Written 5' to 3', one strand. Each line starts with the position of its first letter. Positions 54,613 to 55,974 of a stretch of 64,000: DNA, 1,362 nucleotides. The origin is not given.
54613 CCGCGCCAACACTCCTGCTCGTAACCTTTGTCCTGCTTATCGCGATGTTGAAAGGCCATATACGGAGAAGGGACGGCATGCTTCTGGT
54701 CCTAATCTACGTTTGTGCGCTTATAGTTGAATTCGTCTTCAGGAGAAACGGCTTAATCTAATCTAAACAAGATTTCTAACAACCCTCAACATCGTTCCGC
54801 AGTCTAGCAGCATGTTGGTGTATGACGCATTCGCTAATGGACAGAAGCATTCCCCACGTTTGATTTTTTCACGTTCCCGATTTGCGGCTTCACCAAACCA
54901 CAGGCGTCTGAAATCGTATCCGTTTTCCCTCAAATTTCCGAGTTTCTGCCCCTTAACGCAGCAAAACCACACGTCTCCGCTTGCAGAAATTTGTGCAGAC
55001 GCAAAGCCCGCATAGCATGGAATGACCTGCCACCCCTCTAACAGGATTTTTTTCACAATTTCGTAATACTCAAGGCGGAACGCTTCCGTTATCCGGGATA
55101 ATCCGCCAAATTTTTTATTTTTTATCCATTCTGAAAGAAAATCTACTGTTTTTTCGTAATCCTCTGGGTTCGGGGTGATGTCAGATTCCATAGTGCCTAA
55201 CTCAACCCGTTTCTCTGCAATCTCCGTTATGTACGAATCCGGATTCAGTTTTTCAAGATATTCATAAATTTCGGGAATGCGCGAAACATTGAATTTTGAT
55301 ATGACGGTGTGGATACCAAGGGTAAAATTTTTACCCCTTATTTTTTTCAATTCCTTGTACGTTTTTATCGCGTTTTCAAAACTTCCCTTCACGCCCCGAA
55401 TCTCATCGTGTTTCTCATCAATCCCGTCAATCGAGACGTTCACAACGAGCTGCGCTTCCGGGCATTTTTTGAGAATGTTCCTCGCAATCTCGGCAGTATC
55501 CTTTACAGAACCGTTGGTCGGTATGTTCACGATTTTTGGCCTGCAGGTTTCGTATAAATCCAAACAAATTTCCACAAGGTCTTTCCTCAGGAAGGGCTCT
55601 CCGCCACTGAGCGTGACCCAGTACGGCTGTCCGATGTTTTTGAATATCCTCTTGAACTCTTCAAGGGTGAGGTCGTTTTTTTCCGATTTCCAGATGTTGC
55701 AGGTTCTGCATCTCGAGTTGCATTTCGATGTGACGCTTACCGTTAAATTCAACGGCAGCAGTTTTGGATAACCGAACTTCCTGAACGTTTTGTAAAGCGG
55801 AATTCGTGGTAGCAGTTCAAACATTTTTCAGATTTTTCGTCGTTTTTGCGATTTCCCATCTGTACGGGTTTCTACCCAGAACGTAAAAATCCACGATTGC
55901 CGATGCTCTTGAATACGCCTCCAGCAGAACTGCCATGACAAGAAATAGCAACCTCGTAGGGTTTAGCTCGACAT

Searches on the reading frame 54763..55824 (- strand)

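Call 57: search_protein_families(library=pfam, max_evalue=0.00001, proteins=[window:54763-55824:-])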
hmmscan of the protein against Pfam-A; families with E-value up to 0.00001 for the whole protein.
window:54763-55824:- (353 aa): 1 family
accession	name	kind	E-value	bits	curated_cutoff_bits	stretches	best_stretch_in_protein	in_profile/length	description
PF04055.27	Radical_SAM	-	1.6e-17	64.6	29.5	1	29-190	1-166/166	Radical SAM superfamily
